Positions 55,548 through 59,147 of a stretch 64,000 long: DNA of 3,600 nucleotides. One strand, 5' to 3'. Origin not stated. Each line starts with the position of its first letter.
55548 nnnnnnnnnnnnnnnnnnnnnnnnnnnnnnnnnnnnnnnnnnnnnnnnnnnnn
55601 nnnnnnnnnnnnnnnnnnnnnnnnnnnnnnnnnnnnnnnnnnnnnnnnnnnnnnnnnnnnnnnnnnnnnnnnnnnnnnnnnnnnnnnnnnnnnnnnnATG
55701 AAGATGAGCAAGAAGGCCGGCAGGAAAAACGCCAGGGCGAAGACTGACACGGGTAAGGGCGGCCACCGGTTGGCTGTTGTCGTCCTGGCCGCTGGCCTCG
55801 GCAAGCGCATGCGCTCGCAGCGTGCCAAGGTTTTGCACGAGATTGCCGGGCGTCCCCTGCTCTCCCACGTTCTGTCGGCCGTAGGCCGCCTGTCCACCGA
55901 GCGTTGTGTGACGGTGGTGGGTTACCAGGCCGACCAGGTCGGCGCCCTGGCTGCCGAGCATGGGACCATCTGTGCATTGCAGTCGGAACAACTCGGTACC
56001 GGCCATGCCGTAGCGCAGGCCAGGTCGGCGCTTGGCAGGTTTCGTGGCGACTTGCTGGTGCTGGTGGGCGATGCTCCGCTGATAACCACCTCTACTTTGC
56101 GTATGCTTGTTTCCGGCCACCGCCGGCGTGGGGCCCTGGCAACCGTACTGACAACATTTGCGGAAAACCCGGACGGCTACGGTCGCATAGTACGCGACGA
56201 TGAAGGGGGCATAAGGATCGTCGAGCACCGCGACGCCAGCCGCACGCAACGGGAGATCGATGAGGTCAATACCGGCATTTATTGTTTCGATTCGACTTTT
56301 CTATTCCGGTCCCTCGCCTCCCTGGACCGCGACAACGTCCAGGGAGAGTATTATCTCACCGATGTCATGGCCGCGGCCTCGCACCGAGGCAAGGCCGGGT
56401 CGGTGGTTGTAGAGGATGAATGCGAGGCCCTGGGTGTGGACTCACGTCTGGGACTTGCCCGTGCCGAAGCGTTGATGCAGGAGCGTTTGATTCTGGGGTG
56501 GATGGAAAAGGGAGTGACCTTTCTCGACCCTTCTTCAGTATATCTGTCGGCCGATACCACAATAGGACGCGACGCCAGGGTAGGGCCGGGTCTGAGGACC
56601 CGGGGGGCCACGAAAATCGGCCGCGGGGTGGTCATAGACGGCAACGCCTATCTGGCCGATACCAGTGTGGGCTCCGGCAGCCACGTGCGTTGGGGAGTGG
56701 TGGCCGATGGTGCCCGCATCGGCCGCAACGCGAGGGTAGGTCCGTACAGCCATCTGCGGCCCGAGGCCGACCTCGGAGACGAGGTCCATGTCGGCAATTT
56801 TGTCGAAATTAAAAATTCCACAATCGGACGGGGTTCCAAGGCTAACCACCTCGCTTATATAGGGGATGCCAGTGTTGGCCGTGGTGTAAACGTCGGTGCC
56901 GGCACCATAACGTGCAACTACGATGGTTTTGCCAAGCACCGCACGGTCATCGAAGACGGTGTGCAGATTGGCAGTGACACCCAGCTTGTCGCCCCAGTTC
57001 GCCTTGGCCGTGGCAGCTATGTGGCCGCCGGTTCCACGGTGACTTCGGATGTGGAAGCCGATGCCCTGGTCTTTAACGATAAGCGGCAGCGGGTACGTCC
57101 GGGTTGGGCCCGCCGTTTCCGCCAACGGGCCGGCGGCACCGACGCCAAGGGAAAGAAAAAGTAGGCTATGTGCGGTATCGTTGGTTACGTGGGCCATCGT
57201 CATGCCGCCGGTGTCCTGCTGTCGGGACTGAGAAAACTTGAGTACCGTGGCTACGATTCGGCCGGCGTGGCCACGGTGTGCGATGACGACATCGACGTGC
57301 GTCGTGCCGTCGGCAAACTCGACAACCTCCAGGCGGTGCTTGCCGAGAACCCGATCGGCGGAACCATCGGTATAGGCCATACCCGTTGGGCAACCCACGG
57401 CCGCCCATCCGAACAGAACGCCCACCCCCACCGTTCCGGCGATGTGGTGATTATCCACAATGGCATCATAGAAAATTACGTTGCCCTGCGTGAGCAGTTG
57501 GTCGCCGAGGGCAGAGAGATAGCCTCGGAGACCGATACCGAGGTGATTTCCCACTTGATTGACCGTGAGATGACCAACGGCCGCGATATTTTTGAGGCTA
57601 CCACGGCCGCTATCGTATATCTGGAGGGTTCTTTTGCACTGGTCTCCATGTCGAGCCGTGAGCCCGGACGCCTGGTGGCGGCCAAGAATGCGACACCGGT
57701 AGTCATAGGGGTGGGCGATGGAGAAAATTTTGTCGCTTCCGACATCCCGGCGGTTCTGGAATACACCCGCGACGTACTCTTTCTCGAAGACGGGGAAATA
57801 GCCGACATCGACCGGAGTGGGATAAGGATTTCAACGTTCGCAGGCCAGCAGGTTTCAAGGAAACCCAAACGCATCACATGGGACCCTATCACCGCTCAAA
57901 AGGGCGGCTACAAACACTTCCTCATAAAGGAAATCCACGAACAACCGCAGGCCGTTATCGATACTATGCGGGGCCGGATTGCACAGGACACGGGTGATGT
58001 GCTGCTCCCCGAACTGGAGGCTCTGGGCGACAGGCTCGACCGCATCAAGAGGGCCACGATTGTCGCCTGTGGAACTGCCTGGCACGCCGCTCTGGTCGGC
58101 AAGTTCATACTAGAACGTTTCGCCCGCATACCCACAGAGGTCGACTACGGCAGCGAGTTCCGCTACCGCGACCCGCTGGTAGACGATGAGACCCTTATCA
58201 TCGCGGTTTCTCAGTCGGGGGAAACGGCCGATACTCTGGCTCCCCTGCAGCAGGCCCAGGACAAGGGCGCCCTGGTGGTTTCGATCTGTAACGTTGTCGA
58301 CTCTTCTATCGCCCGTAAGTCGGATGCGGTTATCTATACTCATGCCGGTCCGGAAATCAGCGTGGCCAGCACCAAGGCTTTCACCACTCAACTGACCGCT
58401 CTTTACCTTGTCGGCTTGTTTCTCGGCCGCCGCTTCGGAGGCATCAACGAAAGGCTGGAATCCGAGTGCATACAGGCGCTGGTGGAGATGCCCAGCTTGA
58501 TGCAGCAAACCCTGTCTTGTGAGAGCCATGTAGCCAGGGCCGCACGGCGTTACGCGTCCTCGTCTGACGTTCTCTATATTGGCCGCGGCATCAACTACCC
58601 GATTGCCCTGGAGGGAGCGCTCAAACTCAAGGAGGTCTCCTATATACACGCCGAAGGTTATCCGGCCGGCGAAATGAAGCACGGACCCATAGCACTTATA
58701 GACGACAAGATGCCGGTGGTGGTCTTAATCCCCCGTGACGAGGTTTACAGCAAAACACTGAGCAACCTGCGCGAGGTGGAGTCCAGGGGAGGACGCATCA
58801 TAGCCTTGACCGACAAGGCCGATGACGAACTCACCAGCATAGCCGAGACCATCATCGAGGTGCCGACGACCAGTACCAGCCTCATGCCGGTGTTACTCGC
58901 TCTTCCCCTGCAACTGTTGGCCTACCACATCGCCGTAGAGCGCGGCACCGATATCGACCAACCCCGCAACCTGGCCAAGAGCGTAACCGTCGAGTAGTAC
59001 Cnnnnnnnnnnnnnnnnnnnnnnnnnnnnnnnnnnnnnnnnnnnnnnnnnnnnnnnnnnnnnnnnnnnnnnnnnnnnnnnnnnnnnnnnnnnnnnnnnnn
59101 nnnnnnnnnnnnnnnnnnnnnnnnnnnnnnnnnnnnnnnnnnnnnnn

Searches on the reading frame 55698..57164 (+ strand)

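Call 40: search_protein_families(library=pfam, proteins=[window:55698-57164:+], max_evalue=0.001)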
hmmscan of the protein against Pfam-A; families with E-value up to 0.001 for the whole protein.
window:55698-57164:+ (488 aa): 7 families
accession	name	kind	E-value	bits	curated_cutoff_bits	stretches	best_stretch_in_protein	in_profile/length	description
PF00132.30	Hexapep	-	5e-29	99.2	27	2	416-449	2-35/36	Bacterial transferase hexapeptide (six repeats)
PF12804.13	NTP_transf_3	-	1.9e-16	61.1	27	1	27-153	1-123/160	MobA-like NTP transferase domain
PF00483.29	NTP_transferase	-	1.3e-14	54.8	21.2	1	27-234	2-216/245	Nucleotidyl transferase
PF25084.1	LbH_EIF2B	-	1.4e-10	41.5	54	1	280-365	21-105/105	EIF2B subunit epsilon LbH domain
PF01128.25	IspD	-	6.3e-08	33.1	27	1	26-260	2-219/221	2-C-methyl-D-erythritol 4-phosphate cytidylyltransferase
PF25087.1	GMPPB_C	-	0.0004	20.5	39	0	335-400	7-66/110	GMPPB C-terminal domain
PF24894.1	Hexapep_GlmU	-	0.00073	20.1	23.3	0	320-347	39-66/104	GlmU-like, C-terminal hexapeptide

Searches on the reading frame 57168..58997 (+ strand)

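Call 40: search_protein_families(library=pfam, proteins=[window:57168-58997:+], max_evalue=0.001)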
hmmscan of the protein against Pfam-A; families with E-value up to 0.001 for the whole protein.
window:57168-58997:+ (609 aa): 3 families
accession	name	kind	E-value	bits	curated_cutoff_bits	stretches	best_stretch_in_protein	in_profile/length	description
PF01380.27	SIS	-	4.2e-61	205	25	2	293-414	5-127/131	SIS domain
PF13522.11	GATase_6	-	7.5e-19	68.5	27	1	65-189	10-127/130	Glutamine amidotransferase domain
PF13537.11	GATase_7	-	1.6e-13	51.2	25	1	83-197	11-122/123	Glutamine amidotransferase domain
